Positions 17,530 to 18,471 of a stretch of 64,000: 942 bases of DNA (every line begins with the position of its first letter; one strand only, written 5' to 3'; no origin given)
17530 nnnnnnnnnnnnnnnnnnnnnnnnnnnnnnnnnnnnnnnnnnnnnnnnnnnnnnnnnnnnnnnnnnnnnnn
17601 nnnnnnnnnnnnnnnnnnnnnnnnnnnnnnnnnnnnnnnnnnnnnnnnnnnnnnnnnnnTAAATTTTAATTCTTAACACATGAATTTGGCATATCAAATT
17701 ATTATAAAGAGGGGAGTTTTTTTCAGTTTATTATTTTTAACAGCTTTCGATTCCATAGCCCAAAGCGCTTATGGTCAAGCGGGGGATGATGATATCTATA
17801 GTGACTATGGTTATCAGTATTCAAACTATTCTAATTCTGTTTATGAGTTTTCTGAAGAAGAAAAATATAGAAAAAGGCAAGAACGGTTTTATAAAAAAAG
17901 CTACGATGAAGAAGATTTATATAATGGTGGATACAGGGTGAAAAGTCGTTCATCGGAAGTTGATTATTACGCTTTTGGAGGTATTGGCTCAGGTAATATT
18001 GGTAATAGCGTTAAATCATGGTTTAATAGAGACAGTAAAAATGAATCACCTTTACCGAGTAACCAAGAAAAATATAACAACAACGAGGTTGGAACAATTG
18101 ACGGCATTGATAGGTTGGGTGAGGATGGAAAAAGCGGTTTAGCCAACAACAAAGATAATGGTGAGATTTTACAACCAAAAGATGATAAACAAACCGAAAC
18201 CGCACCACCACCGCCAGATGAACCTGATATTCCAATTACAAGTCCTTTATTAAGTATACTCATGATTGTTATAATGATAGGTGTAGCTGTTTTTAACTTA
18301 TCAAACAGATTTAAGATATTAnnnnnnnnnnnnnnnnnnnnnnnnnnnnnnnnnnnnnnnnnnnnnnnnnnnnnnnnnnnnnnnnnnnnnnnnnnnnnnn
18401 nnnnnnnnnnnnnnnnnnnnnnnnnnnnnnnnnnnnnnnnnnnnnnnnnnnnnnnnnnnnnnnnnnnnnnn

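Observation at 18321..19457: Outer-membrane beta-barrel fused to a SPOR domain, a possible dedicated partner for the giant cargo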

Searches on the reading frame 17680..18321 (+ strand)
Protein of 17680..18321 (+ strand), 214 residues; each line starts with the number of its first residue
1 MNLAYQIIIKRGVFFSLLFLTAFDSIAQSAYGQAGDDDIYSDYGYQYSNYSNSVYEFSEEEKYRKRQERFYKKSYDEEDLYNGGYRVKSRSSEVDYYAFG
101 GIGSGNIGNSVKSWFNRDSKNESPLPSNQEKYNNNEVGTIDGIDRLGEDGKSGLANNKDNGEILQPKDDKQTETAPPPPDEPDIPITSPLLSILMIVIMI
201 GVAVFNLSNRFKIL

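Call 3: search_protein_families(library=pfam, proteins=[window:17680-18321:+], max_evalue=1)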
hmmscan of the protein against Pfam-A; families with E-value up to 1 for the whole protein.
window:17680-18321:+ (214 aa): 0 families

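Call 4: search_protein_families(library=ncbifam, proteins=[window:17680-18321:+], max_evalue=1)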
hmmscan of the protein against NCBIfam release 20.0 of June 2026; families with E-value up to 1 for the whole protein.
window:17680-18321:+ (214 aa): 0 families

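Call 59: find_homologous_proteins(query=A4, max_evalue=0.001)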
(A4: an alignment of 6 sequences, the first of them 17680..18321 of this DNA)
Query A4 (6 sequences) (214 aa, profile of the alignment): 48 proteins with E <= 0.001 among 2196 candidates.
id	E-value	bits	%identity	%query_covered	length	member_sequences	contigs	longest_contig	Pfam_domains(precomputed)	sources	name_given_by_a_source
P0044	8.9e-95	334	100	100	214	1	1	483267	-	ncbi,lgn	-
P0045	9.7e-94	331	95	100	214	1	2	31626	-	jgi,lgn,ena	jgi:hypothetical protein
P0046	3.4e-93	329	95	100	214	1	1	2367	-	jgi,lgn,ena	jgi:hypothetical protein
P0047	7.0e-93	328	94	100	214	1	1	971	-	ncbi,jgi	jgi:hypothetical protein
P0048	1.4e-92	327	70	97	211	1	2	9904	-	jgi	-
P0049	1.4e-92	327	95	100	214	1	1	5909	-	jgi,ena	-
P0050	1.9e-92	327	94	100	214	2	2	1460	-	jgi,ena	jgi:hypothetical protein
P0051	1.2e-91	324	93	100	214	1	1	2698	-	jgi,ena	-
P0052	1.0e-89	318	67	100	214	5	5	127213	-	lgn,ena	-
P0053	1.3e-89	318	91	100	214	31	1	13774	-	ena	-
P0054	1.1e-57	213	30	97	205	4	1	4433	-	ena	-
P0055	8.0e-57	210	50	100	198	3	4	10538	-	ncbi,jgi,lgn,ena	jgi:hypothetical protein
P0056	3.3e-48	182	43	100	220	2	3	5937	-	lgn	-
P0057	1.9e-47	180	45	96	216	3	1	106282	-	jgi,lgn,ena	jgi:hypothetical protein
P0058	4.1e-47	179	45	76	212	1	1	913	-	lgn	-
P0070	9.7e-43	164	41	82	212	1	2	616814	-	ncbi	-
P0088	6.1e-23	100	38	50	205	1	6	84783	-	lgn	-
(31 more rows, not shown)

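Call 60: find_encoding_contigs(protein=P0070, flank=10000, max_places=1)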
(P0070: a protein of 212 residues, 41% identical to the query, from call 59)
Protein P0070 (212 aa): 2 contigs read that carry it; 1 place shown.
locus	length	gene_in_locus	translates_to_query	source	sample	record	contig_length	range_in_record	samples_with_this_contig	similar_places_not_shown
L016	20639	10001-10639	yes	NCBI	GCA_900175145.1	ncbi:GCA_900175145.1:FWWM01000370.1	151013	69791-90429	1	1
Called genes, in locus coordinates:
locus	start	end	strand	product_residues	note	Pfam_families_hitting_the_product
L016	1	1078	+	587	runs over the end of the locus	PF00091:Tubulin, PF12327:FtsZ_C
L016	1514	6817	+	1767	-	PF12951:PATR, PF18962:Por_Secre_tail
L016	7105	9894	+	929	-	PF18962:Por_Secre_tail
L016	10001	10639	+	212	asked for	-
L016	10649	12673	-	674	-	PF03190:Thioredox_DsbH, PF13899:Thioredoxin_7, PF07944:Beta-AFase-like_GH127_cat (faint)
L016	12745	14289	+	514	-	PF13541:ChlI, PF00493:MCM (faint), PF01078:Mg_chelatase, PF07728:AAA_5, PF13335:Mg_chelatase_C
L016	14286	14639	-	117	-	PF01035:DNA_binding_1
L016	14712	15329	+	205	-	PF00697:PRAI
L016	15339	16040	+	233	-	PF02308:MgtC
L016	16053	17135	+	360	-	PF03702:AnmK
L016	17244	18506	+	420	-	PF02812:ELFV_dehydrog_N, PF00208:ELFV_dehydrog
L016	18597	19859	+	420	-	PF00266:Aminotran_5, PF22580:KYNU_C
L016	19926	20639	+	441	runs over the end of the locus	PF01134:GIDA (weak), PF01266:DAO (faint), PF01494:FAD_binding_3, PF07992:Pyr_redox_2 (weak), PF13450:NAD_binding_8 (weak)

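Call 61: find_encoding_contigs(protein=P0088, flank=10000, max_places=1)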
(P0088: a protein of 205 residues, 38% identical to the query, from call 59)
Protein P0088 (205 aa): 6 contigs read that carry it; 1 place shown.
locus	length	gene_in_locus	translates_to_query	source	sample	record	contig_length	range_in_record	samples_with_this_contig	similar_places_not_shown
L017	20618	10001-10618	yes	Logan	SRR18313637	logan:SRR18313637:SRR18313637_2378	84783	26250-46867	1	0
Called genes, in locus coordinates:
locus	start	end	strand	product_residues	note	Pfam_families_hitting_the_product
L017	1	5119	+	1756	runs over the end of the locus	PF00041:fn3 (weak), PF10179:NDNF (faint), PF25059:FN3_DSCAM-DSCAML_C (faint), PF00041:fn3 (weak), PF18962:Por_Secre_tail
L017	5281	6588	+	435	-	-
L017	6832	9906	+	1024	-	PF18962:Por_Secre_tail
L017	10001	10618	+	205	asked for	-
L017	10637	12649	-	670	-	PF03190:Thioredox_DsbH, PF13899:Thioredoxin_7, PF06662:C5-epim_C (faint)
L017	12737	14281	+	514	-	PF13541:ChlI, PF00493:MCM (faint), PF20030:bpMoxR (faint), PF01078:Mg_chelatase, PF07728:AAA_5, PF13335:Mg_chelatase_C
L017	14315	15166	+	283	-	PF20329:DUF6624 (weak)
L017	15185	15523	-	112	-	PF01035:DNA_binding_1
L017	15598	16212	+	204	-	PF00697:PRAI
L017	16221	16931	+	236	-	PF02308:MgtC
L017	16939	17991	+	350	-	PF03702:AnmK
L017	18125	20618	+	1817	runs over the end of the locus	PF18962:Por_Secre_tail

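Call 68: find_related_loci(query=A5, collection=metagenome_contigs, flank=10000)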
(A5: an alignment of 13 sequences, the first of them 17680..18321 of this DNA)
Query A5 (214 aa) in metagenome_contigs; peptide patterns used: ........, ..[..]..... (x = any residue, [..] = any of these).
600 stretches matched a pattern (row limit reached: there are more); 5 encode a relative of the query (tblastn E <= 1e-3); 5 distinct loci.
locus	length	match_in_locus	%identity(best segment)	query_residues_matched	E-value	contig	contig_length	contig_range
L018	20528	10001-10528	42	8-175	3e-32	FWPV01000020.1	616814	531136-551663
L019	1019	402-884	46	13-172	3e-32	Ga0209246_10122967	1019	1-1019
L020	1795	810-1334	41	8-175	2e-31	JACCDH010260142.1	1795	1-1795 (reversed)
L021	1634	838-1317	43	13-172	5e-27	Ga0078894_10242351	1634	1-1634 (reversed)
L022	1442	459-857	38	3-143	1e-17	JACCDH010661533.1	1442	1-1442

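Call 78: search_protein_families(library=pfam, proteins=[L017:5281-6585:+], max_evalue=0.1)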
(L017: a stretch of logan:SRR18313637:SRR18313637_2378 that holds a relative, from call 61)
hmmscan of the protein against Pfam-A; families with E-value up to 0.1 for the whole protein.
L017:5281-6585:+ (435 aa): 5 families
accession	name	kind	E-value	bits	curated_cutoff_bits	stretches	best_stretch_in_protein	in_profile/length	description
PF00041.27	fn3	-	0.00061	20.4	25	0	361-387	45-72/84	Fibronectin type III domain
PF16656.11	Pur_ac_phosph_N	-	0.00086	20.3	30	2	173-263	6-83/93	Purple acid Phosphatase, N-terminal domain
PF10179.15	NDNF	-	0.0075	16.8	27.3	0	356-383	81-108/127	Neuron-derived neurotrophic factor, first Fn(III) domain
PF01678.24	DAP_epimerase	-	0.08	13.4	34.7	0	170-207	50-86/121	Diaminopimelate epimerase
PF08290.16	Hep_core_N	-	0.085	13.3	25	0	161-173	10-22/27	Hepatitis core protein, putative zinc finger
